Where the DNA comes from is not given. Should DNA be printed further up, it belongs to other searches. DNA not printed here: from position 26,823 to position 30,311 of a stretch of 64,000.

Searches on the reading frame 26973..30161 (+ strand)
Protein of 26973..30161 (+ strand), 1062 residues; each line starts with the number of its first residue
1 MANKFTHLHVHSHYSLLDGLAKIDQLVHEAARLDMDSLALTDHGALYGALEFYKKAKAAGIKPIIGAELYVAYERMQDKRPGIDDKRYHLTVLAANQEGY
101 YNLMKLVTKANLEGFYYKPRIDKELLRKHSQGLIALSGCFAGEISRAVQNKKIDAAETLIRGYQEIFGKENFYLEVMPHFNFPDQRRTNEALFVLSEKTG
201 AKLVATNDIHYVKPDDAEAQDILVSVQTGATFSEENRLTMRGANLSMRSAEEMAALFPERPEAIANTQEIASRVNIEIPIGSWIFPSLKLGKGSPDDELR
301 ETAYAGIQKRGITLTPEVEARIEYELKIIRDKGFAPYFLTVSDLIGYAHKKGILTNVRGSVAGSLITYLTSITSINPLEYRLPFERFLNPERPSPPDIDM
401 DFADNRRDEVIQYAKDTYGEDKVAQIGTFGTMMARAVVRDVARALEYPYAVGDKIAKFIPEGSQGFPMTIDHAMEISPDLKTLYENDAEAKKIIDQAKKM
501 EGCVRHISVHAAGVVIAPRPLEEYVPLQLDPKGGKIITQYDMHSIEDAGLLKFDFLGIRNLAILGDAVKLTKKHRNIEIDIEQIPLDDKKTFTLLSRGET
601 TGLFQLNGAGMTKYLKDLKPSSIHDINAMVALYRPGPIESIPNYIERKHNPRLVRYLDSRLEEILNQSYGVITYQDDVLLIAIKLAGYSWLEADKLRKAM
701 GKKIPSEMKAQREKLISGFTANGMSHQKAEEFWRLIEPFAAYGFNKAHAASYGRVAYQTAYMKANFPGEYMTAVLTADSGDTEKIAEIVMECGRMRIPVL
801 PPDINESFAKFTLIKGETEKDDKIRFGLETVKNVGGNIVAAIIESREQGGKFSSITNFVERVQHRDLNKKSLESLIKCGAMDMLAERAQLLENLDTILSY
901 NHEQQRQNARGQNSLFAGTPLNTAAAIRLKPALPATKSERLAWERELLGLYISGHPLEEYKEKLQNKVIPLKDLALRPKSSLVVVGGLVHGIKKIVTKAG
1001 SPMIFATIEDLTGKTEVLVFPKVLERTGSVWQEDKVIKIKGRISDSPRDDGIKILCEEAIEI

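Call 104: search_solved_structures(query=window:26973-30161:+, max_evalue=0.001)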
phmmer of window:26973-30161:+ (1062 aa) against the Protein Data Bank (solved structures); distinct sequences matched with E-value up to 0.001: 13.
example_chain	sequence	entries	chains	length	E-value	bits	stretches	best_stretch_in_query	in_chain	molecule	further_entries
2hpi_A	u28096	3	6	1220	8.2e-256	854.8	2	320-1039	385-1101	DNA polymerase III alpha subunit | DNA polymerase III subunit alpha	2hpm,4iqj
3e0d_A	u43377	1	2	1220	1.9e-254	850.2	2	320-1039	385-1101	DNA polymerase III subunit alpha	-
5fku_A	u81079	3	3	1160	1.6e-233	780.9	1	4-1062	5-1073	DNA POLYMERASE III SUBUNIT ALPHA | DNA POLYMERASE III ALPHA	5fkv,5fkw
7pu7_A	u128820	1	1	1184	5.1e-222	742.9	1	3-1057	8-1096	DNA polymerase III subunit alpha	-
4jom_A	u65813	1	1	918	1.6e-215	721.4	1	4-898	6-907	DNA polymerase III subunit alpha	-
5m1s_A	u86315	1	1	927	2.1e-213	714.4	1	4-916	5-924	DNA polymerase III subunit alpha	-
2hqa_A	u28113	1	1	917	4.6e-212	709.9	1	4-898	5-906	DNA polymerase III alpha subunit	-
2hnh_A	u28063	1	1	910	7.6e-212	709.2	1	4-895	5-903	DNA polymerase III alpha subunit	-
5lew_A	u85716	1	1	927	1.2e-202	678.8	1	3-886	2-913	DNA polymerase III subunit alpha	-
3f2b_A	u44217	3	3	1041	1.5e-53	185.2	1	4-379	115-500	DNA-directed DNA polymerase III alpha chain | GEOBACILLUS KAUSTOPHILUS DNA POLC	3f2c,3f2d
9qpc_A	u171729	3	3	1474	3.8e-48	167.3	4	86-379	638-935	DNA polymerase III PolC-type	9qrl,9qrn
4gx8_A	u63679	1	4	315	1.5e-46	162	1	4-276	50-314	DNA polymerase III subunit epsilon,DNA polymerase III subunit alpha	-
4gx9_A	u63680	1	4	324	1.7e-46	161.9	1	4-276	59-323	DNA polymerase III subunit epsilon,DNA polymerase III subunit alpha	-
